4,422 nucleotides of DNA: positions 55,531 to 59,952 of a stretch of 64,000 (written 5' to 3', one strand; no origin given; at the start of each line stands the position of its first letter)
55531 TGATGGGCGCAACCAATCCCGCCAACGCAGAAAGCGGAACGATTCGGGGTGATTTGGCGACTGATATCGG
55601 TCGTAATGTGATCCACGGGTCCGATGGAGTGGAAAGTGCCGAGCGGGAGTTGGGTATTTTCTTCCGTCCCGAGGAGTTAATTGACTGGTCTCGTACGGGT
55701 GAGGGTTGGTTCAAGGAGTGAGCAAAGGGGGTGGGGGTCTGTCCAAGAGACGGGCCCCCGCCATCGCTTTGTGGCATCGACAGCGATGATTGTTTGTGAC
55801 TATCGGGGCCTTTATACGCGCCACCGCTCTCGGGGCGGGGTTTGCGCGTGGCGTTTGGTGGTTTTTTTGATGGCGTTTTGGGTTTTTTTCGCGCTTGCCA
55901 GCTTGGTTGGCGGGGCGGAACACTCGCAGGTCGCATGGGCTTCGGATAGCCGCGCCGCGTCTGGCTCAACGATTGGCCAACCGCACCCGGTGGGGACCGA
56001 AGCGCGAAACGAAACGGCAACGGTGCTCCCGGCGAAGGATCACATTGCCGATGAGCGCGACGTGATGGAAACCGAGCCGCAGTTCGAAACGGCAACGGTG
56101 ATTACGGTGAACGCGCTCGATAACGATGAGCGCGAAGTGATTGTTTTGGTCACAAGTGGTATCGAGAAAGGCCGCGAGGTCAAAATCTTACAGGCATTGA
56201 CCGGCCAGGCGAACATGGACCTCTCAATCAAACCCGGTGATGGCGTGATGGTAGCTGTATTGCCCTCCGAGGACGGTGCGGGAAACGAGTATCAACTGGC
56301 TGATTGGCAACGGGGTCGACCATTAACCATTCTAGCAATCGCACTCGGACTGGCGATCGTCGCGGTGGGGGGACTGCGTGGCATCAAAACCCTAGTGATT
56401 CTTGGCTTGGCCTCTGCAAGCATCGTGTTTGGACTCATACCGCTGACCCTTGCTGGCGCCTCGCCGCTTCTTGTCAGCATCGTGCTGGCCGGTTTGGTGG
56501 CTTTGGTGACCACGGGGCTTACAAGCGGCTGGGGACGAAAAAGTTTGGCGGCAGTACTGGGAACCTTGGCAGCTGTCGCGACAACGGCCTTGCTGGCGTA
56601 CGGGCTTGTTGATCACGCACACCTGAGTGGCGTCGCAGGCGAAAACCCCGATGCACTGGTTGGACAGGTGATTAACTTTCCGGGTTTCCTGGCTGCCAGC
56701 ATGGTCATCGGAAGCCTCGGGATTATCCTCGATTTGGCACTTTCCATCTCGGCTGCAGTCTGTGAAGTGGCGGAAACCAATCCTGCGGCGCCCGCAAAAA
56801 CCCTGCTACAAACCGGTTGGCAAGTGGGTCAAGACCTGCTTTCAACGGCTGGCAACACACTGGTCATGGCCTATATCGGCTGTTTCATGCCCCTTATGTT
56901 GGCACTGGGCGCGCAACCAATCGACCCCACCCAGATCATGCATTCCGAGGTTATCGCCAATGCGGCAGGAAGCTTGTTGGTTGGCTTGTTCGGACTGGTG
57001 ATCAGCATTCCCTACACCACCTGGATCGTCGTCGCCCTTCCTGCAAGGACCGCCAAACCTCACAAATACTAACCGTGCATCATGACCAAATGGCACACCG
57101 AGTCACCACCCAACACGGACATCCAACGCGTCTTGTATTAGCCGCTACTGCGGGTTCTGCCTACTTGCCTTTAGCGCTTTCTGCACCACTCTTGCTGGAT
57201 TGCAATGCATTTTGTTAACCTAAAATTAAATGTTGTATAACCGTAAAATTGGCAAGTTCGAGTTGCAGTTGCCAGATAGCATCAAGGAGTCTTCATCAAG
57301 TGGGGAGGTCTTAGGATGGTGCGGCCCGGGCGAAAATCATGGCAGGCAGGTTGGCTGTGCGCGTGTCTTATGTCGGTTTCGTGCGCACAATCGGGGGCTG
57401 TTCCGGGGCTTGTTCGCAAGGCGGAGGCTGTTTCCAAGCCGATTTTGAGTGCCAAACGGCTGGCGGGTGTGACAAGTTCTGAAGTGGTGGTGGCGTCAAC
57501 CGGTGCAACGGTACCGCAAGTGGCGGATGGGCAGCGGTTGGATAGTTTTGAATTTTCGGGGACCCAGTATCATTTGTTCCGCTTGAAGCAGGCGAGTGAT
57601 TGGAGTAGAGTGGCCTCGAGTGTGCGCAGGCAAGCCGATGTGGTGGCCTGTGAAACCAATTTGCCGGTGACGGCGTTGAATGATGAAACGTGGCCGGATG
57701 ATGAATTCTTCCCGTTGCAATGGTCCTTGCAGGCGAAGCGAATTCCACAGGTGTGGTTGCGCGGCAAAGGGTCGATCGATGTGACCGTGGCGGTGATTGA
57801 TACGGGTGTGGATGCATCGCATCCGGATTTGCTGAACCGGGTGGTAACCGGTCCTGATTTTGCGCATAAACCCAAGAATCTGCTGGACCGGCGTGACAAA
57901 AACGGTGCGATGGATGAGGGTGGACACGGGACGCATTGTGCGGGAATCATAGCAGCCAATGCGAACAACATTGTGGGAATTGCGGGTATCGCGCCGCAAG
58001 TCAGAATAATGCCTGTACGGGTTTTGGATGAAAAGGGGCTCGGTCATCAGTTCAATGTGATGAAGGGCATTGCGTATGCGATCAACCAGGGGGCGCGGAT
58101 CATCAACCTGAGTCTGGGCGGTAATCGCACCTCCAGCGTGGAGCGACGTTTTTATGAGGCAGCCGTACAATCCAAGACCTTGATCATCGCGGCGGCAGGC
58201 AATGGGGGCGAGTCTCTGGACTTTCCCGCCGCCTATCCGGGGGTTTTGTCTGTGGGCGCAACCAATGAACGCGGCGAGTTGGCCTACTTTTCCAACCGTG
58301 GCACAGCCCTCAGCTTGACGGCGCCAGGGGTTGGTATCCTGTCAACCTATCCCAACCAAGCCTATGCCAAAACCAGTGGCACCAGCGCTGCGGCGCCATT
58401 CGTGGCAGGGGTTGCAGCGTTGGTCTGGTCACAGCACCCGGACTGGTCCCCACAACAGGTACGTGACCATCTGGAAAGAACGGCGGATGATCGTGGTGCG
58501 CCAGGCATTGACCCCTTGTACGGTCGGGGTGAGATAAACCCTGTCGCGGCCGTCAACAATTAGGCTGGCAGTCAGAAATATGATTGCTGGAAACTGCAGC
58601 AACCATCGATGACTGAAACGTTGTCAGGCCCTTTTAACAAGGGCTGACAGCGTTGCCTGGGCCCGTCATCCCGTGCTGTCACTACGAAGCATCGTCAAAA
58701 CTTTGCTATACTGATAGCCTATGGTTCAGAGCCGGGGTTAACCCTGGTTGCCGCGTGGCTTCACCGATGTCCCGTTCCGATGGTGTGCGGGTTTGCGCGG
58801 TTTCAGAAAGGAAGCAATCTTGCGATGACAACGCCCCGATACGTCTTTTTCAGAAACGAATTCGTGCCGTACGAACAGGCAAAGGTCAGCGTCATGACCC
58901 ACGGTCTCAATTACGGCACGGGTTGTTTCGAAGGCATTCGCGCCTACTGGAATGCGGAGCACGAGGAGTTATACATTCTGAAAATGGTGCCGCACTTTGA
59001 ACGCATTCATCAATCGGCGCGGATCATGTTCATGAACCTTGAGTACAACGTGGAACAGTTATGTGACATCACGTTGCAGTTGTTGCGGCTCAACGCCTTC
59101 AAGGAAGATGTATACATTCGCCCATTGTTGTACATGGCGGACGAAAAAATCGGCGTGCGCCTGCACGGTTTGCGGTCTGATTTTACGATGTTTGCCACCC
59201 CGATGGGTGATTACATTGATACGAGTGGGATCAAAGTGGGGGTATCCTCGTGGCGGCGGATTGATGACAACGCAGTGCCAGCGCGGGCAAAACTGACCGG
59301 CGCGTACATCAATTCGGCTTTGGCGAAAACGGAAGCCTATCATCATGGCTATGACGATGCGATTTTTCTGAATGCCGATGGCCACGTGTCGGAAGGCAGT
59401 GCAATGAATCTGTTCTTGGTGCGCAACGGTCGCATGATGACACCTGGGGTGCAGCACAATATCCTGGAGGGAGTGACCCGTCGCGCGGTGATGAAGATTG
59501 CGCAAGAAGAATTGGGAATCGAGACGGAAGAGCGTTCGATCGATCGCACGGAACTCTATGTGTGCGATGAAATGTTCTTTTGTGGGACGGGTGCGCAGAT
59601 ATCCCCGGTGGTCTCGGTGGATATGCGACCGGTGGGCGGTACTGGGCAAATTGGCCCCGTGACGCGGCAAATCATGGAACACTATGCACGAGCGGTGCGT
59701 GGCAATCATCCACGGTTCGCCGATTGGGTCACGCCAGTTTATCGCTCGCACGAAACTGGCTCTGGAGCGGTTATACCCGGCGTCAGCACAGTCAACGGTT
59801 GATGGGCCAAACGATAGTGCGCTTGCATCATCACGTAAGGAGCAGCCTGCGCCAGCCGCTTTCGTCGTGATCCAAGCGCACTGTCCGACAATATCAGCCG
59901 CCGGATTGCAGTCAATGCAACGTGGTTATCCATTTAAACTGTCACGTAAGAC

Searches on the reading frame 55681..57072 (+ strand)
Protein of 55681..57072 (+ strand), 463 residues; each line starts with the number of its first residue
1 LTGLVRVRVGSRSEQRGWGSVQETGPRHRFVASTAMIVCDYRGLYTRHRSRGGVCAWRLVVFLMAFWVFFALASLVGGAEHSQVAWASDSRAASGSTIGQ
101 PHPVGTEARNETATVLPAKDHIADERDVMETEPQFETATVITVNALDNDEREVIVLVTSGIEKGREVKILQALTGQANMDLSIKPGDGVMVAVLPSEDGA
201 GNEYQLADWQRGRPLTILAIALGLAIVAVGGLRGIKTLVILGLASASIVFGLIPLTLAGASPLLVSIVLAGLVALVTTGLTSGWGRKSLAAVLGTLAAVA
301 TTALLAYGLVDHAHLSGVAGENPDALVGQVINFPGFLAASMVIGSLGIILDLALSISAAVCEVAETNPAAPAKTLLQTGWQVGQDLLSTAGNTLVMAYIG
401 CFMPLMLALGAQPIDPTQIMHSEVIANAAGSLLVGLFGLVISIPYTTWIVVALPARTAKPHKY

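Call 53: search_protein_families(library=pfam, proteins=[window:55681-57072:+], max_evalue=0.00001)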
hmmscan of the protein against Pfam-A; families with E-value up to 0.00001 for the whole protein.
window:55681-57072:+ (463 aa): 1 family
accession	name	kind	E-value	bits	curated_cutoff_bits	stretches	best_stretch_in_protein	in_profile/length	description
PF07907.16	YibE_F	-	1.9e-51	175.4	27.2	1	215-450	1-239/241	YibE/F-like protein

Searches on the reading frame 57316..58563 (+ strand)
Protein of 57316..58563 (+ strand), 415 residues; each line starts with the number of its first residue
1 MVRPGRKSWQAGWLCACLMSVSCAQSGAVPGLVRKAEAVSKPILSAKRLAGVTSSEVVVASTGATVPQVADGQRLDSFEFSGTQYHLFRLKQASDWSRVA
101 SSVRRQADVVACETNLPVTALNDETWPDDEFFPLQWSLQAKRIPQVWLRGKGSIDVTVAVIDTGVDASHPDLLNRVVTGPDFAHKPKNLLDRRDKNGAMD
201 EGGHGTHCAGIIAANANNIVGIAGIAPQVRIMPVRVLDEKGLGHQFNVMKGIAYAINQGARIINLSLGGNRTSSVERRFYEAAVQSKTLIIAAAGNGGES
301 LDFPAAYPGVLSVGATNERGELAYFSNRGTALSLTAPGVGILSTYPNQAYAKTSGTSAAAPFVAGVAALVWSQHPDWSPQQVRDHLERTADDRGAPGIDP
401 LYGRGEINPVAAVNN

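Call 53: search_protein_families(library=pfam, proteins=[window:57316-58563:+], max_evalue=0.00001)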
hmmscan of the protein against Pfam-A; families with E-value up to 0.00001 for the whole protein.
window:57316-58563:+ (415 aa): 1 family
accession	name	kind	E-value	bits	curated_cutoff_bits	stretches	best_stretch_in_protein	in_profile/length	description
PF00082.27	Peptidase_S8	-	8.2e-68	229.2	21.8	1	155-405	3-288/288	Subtilase family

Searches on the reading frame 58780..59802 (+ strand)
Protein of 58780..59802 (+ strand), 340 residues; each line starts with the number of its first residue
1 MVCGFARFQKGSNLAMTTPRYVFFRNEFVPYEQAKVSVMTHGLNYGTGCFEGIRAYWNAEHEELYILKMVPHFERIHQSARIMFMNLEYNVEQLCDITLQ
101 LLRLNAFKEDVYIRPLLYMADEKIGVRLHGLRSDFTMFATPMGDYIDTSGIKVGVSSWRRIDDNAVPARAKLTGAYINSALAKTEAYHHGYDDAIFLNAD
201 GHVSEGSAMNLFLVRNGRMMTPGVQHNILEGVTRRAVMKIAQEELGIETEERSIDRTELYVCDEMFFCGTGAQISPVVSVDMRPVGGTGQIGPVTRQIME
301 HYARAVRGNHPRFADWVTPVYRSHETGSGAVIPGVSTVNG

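Call 74: search_protein_families(library=pfam, proteins=[window:58780-59802:+], max_evalue=0.00001)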
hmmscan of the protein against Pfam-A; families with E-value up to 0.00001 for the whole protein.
window:58780-59802:+ (340 aa): 1 family
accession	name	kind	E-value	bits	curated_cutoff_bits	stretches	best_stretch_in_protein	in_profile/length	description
PF01063.24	Aminotran_4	-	3e-46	158.5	28.5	1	48-280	1-223/223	Amino-transferase class IV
